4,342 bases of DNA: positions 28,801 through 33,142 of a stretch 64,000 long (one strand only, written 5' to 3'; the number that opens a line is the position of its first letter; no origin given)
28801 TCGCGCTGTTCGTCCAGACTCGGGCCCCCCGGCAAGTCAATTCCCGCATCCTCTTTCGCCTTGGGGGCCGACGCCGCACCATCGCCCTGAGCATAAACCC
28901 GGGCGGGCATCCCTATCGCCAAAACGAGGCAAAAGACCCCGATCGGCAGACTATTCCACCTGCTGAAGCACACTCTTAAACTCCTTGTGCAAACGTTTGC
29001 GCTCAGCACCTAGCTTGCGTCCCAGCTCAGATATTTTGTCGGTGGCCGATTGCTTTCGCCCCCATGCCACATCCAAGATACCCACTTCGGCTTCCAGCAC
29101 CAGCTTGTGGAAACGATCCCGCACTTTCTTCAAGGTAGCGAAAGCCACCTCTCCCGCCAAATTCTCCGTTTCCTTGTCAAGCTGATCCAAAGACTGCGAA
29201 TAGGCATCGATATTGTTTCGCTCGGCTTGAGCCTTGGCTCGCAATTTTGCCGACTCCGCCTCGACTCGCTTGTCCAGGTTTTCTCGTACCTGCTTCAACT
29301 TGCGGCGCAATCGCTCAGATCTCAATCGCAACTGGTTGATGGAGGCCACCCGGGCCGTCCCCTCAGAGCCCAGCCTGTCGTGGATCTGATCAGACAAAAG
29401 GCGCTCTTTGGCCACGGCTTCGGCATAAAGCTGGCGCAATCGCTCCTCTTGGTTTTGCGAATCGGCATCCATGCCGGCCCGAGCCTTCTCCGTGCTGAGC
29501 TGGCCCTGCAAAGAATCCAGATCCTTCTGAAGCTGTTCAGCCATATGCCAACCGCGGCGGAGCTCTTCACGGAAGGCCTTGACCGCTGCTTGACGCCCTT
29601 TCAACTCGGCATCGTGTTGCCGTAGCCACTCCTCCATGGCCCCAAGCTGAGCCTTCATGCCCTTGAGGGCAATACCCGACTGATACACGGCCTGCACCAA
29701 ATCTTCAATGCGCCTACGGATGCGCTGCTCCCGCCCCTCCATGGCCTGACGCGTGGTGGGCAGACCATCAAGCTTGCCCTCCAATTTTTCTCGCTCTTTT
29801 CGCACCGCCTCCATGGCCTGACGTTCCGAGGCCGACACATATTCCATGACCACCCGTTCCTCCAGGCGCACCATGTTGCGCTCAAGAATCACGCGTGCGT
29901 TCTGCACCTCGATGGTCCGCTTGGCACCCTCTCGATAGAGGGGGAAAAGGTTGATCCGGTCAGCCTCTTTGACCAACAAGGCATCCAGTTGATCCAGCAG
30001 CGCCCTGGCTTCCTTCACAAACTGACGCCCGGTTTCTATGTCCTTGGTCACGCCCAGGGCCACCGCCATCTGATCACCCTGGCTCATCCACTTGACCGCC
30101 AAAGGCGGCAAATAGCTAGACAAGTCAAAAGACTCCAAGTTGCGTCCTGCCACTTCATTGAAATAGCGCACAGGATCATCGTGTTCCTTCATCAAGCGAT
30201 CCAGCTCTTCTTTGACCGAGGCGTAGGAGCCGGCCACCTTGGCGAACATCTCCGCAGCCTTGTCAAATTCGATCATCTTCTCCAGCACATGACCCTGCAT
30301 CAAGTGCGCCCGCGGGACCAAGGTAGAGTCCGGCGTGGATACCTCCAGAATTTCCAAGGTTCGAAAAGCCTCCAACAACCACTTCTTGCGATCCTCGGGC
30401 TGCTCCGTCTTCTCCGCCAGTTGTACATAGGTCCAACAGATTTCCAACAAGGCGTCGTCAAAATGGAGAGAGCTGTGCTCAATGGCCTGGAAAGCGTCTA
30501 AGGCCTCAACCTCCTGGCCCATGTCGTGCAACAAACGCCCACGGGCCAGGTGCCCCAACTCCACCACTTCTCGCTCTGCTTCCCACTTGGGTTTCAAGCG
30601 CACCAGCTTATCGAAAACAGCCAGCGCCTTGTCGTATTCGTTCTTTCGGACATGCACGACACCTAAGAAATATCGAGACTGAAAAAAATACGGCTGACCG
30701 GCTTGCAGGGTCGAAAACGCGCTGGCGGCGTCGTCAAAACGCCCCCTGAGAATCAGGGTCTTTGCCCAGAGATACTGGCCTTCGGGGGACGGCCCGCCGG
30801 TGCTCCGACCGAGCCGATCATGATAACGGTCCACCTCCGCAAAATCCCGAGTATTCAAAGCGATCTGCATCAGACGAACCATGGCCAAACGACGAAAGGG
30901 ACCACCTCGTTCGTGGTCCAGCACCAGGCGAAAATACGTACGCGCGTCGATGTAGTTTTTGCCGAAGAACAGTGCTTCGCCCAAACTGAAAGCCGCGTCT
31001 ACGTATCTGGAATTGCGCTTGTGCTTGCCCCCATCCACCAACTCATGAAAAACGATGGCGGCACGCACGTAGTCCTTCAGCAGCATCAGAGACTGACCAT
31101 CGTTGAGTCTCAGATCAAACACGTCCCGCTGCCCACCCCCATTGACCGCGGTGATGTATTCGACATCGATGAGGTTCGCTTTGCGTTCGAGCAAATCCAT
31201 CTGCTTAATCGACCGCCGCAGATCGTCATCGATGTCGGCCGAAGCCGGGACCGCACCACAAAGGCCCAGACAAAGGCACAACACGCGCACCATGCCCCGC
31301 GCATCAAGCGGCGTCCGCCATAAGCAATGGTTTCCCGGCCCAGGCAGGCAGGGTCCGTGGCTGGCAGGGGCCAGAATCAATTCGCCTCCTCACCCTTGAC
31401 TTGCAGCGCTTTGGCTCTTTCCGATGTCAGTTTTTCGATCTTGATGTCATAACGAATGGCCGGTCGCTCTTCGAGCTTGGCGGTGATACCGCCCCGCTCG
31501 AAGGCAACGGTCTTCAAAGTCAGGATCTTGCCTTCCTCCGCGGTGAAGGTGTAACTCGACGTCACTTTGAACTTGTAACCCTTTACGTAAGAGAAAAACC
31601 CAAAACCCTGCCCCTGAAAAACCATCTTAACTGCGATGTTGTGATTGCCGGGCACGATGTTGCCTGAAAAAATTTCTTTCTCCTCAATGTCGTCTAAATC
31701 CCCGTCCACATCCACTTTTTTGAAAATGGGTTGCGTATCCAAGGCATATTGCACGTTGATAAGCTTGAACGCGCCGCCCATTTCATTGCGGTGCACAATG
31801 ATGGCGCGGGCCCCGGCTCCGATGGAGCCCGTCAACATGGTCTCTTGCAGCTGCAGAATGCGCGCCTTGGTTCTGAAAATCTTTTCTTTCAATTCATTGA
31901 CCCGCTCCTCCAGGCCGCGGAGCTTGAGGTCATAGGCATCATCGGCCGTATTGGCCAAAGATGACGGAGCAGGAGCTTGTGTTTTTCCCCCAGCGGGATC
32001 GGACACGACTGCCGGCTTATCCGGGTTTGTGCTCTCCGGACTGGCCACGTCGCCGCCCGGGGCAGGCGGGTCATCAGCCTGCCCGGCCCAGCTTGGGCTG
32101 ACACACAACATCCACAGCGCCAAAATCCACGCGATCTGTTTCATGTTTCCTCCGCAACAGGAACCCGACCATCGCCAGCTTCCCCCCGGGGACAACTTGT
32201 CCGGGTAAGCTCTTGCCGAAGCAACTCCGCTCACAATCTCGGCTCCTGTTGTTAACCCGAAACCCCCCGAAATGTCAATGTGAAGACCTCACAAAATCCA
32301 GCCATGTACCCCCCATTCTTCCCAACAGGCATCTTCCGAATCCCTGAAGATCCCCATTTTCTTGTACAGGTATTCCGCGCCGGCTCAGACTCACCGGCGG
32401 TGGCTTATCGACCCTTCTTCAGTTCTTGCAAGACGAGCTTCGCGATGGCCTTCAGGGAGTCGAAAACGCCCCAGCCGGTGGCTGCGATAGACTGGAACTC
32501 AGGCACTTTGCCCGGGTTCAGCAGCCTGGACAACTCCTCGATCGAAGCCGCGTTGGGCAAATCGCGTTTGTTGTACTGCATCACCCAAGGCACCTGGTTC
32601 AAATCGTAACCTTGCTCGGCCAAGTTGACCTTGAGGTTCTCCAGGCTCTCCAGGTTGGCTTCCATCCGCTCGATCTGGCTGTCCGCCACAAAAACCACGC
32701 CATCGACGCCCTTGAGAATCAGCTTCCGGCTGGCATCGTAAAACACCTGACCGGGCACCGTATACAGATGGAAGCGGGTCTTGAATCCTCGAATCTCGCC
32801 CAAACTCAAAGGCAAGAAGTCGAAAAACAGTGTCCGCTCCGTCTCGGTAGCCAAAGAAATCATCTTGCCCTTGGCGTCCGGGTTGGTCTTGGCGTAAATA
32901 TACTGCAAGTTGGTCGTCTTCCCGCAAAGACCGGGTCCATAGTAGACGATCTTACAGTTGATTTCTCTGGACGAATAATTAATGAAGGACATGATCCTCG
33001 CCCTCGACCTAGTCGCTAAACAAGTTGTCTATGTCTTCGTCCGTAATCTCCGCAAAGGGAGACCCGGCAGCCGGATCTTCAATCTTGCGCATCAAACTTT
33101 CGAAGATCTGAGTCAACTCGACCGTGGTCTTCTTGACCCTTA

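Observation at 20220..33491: mglBA sits at the head of one co-directional cluster with an Agl/Glt-core-like envelope motor (TPR, TPR, small TM / TolQ-TolR-TolR / TonB-C-like)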

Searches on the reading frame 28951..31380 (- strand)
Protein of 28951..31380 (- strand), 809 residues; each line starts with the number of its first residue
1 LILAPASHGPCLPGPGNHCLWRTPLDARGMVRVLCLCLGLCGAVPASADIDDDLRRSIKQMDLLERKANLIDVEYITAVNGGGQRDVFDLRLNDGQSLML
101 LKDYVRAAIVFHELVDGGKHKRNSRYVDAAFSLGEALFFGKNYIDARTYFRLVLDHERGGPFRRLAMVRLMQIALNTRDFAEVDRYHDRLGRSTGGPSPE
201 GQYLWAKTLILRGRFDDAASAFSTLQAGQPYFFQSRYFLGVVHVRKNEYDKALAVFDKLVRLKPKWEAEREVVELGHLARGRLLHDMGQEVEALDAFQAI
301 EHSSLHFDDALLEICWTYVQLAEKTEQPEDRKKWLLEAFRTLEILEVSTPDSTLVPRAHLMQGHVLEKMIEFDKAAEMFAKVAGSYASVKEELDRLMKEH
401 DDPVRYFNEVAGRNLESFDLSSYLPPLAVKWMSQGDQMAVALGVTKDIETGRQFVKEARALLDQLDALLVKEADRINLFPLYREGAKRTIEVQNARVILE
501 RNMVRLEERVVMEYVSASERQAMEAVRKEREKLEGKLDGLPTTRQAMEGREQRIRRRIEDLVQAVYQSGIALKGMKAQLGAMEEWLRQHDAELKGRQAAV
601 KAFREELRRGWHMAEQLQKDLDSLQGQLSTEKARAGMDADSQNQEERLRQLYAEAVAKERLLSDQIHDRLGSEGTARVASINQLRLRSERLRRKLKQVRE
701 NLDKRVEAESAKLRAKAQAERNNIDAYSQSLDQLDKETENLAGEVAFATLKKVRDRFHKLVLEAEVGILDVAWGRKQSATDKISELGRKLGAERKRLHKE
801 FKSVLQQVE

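Call 4: search_protein_families(library=pfam, proteins=[window:28951-31380:-], max_evalue=0.01)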
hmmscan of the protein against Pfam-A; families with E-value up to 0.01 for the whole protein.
window:28951-31380:- (809 aa): 11 families
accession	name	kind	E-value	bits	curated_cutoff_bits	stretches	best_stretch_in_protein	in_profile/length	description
PF07719.23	TPR_2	-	7.1e-15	54.3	27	1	237-265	5-33/34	Tetratricopeptide repeat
PF13432.12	TPR_16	-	5e-12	46.5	32.7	1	203-264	1-62/65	Tetratricopeptide repeat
PF00515.34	TPR_1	-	3.3e-07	30.3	27.8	0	236-265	4-33/34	Tetratricopeptide repeat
PF13181.12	TPR_8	-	7.1e-07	29.3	25.7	0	234-265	2-33/34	Tetratricopeptide repeat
PF14559.12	TPR_19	-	1.2e-06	29.1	25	1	210-266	2-58/68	Tetratricopeptide repeat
PF23300.3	HEAT_Nup120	-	5.3e-05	23.6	29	0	361-394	31-64/170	Nucleoporin Nup120, HEAT repeats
PF13174.12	TPR_6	-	0.00011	23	26.3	0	128-154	1-27/33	Tetratricopeptide repeat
PF14853.12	Fis1_TPR_C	-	0.00011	22.7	25.3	0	236-267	4-35/53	Fis1 C-terminal tetratricopeptide repeat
PF13176.12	TPR_7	-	0.00048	20.5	27.9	0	237-263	3-29/36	Tetratricopeptide repeat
PF12895.13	ANAPC3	-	0.0038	17.9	27.2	0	197-258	21-81/82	Anaphase-promoting complex, cyclosome, subunit 3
PF13166.12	AAA_13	-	0.0079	15.4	36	1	518-664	318-455/713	AAA domain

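Call 6: search_protein_families(library=ncbifam, proteins=[window:28951-31380:-], max_evalue=0.01)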
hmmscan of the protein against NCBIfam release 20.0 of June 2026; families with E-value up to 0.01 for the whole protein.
window:28951-31380:- (809 aa): 7 families
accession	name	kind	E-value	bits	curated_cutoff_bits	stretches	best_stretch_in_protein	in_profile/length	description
TIGR02795.1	tol_pal_ybgF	equivalog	7.9e-14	52.3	90.1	1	200-300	3-102/119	tol-pal system protein YbgF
TIGR02552.1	LcrH_SycD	equivalog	1.9e-06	27.6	104.8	1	205-299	24-111/136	SycD/LcrH family type III secretion system chaperone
TIGR02168.1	SMC_prok_B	equivalog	0.00024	19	567.35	1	507-664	365-522/1181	chromosome segregation protein SMC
NF040959.1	MamA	equivalog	0.00027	20.4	200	0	210-265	82-137/204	magnetosome protein MamA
NF052415.1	T3SS_chap_SctY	equivalog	0.00043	20.8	70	1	210-299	17-102/106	type III secretion apparatus assembly chaperone SctY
TIGR03302.1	OM_YfiO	subfamily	0.00069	19.2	81.4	0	199-277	33-114/239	outer membrane protein assembly factor BamD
NF045487.1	ASRP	equivalog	0.00078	18.2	300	1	520-807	155-461/593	archaea-specific SMC-related protein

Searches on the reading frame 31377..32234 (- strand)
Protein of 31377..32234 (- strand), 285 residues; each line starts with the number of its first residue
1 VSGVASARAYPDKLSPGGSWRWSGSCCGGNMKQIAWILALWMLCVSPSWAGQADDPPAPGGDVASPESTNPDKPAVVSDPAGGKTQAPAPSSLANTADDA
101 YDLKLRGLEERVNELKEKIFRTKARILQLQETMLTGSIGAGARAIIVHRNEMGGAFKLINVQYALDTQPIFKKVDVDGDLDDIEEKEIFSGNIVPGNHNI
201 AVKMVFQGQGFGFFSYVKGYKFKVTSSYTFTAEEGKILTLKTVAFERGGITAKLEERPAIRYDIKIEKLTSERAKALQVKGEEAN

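Call 4: search_protein_families(library=pfam, proteins=[window:31377-32234:-], max_evalue=0.01)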
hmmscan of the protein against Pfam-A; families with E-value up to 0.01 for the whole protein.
window:31377-32234:- (285 aa): 0 families

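Call 6: search_protein_families(library=ncbifam, proteins=[window:31377-32234:-], max_evalue=0.01)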
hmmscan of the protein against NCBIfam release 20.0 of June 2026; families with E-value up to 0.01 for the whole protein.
window:31377-32234:- (285 aa): 0 families

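Call 46: find_homologous_proteins(query=window:31377-32144:-, max_evalue=0.00001)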
Query window:31377-32144:- (255 aa): 722 proteins with E <= 0.00001 among 1248 candidates; the best 120 are listed.
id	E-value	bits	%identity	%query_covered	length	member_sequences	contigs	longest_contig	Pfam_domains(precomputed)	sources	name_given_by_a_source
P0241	1.9e-148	511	91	100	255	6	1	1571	-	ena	-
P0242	8.8e-110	384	75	97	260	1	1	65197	-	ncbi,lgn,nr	ncbi:MAG: dihydrolipoamide acetyltransferase [Deltaproteobacteria bacterium]|nr:dihydrolipoamide ace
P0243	1.5e-104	367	68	100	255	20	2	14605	-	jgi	jgi:hypothetical protein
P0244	3.0e-104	366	84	73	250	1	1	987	-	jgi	-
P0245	2.0e-103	364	86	72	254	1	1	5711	-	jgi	jgi:hypothetical protein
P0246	2.3e-103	363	67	98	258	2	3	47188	-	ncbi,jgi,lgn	jgi:hypothetical protein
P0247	1.1e-102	361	70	97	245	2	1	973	-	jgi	jgi:hypothetical protein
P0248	1.5e-102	361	68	99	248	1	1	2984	-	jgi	-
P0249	4.0e-102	359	69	98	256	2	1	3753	-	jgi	-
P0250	4.8e-102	359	82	76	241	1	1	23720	-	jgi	jgi:hypothetical protein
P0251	1.7e-101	357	68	100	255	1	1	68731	-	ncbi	-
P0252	2.2e-101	357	82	72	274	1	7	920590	-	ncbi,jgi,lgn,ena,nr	ncbi:MAG TPA: dihydrolipoamide acetyltransferase [Myxococcota bacterium]|nr:dihydrolipoamide acetylt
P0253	4.2e-101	356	85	72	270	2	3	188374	-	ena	-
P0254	6.5e-101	355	73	89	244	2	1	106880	-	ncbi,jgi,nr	ncbi:MAG: dihydrolipoamide acetyltransferase [Deltaproteobacteria bacterium]|nr:dihydrolipoamide ace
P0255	6.8e-101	355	68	100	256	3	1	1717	-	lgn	-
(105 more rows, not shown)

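Call 53: predict_structure(alignment_id=A2)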
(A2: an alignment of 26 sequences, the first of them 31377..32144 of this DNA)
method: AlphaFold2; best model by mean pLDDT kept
length: 255 residues; sequences in the alignment: 26
mean_pLDDT: 64.8   pTM: 0.44
mean pLDDT of the five models: 64.8, 64.3, 63.9, 63.7, 63.2
residues with pLDDT >= 90: 2; 70-90: 111; 50-70: 81; < 50: 61
segments of 3 or more residues with pLDDT < 50: 20-25, 27-65, 104-108, 183-187, 219-221
pLDDT, mean of each block of 10 residues (from residue 1): 67 58 41 38 40 38 49 77 87 76 51 73 70 82 73 75 84 73 51 81 81 62 60 74 65 55
secondary structure, 60 per line:
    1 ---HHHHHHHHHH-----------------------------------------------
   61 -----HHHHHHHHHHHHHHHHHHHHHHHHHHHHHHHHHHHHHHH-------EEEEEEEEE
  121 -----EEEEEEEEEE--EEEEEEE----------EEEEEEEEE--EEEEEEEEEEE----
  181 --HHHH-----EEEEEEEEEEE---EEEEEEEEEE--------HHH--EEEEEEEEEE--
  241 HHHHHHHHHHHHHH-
elements in order: H4-13 H66-104 E112-120 E126-135 E138-144 E155-163 E166-176 H183-186 E192-202 E206-215 E229-238 H241-254

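Call 56: fold_search(model_id=the predicted structure, library=pdb)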
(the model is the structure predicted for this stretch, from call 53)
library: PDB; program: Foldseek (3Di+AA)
matches with E <= 10: 767; with E <= 0.001: 2
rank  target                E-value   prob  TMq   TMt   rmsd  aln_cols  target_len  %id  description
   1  4gpv_B                3.2e-04  1.00  0.28  0.23   6.9       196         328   12  Crystal structure of a putative cell adhesion protein (BACEGG_00536) from Bacteroides eggerthii DSM 20697 at 1.67 A re (released 2012-09-19)
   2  4gpv_A                4.7e-04  1.00  0.29  0.23   7.0       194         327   12  Crystal structure of a putative cell adhesion protein (BACEGG_00536) from Bacteroides eggerthii DSM 20697 at 1.67 A re (released 2012-09-19)
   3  4jg5                  7.7e-03  1.00  0.29  0.23   5.8       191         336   10  Crystal structure of a putative cell adhesion protein (BDI_3519) from Parabacteroides distasonis ATCC 8503 at 2.34 A res (released 2013-03-20)
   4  7pmx_A                8.1e-03  0.99  0.25  0.11   6.2       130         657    9  HsPepT1 bound to Ala-Phe in the outward facing open conformation (released 2021-10-20)
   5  5a9d_A                9.1e-03  0.99  0.24  0.31   6.9       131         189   10  Crystal structure of the extracellular domain of PepT1 (released 2015-09-09)
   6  4h40_B                1.1e-02  0.90  0.24  0.21  12.5       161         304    9  Crystal structure of a putative cell adhesion protein (BF2867) from Bacteroides fragilis NCTC 9343 at 2.57 A resolutio (released 2012-10-03)
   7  3liu_B                1.2e-02  0.85  0.23  0.17  13.6       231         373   10  Crystal structure of Putative cell adhesion protein (YP_001304840.1) from Parabacteroides distasonis ATCC 8503 at 2.05 (released 2010-02-09)
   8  1tlm_A                1.4e-02  0.97  0.26  0.47   7.2       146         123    9  STRUCTURAL ASPECTS OF INOTROPIC BIPYRIDINE BINDING: CRYSTAL STRUCTURE DETERMINATION TO 1.9 ANGSTROMS OF THE HUMAN SERU (released 1994-01-31)
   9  1g1o_D                1.5e-02  1.00  0.29  0.58   6.0       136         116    9  CRYSTAL STRUCTURE OF THE HIGHLY AMYLOIDOGENIC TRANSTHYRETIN MUTANT TTR G53S/E54D/L55S (released 2001-10-17)
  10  1gke_A                1.6e-02  1.00  0.29  0.56   6.2       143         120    9  RAT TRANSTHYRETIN (released 1998-05-13)
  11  4k4k_B                1.6e-02  0.94  0.24  0.24  10.3       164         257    8  Crystal structure of a putative cell adhesion protein (BACUNI_00621) from Bacteroides uniformis ATCC 8492 at 1.67 A re (released 2013-05-01)
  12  7pmw_A                2.0e-02  0.97  0.24  0.11   6.8       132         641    9  HsPepT1 bound to Ala-Phe in the outward facing occluded conformation (released 2021-10-20)
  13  3ng5_A                2.1e-02  0.99  0.28  0.55   6.3       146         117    8  Crystal Structure of V30M transthyretin complexed with (-)-epigallocatechin gallate (EGCG) (released 2010-07-07)
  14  9zbv_A                2.1e-02  0.99  0.27  0.53   6.3       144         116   10  Human TTR-C10A at pH 7.4 (released 2026-01-21)
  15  7pmy_A                2.2e-02  0.98  0.28  0.13   9.1       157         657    4  HsPepT2 bound to Ala-Phe in the inward facing partially occluded conformation (released 2021-10-20)
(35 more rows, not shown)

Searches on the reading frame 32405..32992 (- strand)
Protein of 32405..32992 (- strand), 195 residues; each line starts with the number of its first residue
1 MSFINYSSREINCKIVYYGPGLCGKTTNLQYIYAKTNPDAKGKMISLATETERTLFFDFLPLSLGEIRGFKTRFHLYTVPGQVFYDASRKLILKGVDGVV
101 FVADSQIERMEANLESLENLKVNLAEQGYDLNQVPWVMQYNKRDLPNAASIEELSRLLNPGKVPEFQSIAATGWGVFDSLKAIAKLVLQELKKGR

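Call 4: search_protein_families(library=pfam, proteins=[window:32405-32992:-], max_evalue=0.01)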
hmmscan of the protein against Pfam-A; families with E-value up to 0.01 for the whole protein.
window:32405-32992:- (195 aa): 1 family
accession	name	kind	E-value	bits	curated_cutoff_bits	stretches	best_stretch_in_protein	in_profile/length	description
PF00025.27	Arf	-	1.2e-07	31.8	22.3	1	70-177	56-153/174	ADP-ribosylation factor family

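Call 6: search_protein_families(library=ncbifam, proteins=[window:32405-32992:-], max_evalue=0.01)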
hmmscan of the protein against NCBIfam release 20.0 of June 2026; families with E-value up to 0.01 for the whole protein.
window:32405-32992:- (195 aa): 1 family
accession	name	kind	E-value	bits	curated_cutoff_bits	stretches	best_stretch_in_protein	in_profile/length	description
TIGR00231.1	small_GTP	domain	1.3e-05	25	42.5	1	13-154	4-133/164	GTP-binding protein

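Call 10: search_solved_structures(query=window:32405-32992:-, show_alignments=1)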
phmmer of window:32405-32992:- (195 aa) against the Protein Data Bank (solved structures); distinct sequences matched with E-value up to 0.001: 6.
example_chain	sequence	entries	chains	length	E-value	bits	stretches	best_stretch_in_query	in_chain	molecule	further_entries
6hjh_A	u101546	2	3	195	3.2e-108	363.1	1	1-194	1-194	Mutual gliding-motility protein MglA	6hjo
6h17_A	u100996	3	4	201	3.5e-108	362.9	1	1-194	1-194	Mutual gliding-motility protein MglA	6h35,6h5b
5ymx_A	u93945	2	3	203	3.7e-108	362.9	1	1-194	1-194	Mutual gliding-motility protein MglA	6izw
3t12_A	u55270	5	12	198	3.4e-76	258.6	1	1-192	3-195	Gliding protein mglA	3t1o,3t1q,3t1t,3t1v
8oul_A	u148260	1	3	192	2.6e-05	27.6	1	60-183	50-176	Arf GTPase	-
8ouk_A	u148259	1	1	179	5.3e-05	26.5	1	60-183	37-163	Arf GTPase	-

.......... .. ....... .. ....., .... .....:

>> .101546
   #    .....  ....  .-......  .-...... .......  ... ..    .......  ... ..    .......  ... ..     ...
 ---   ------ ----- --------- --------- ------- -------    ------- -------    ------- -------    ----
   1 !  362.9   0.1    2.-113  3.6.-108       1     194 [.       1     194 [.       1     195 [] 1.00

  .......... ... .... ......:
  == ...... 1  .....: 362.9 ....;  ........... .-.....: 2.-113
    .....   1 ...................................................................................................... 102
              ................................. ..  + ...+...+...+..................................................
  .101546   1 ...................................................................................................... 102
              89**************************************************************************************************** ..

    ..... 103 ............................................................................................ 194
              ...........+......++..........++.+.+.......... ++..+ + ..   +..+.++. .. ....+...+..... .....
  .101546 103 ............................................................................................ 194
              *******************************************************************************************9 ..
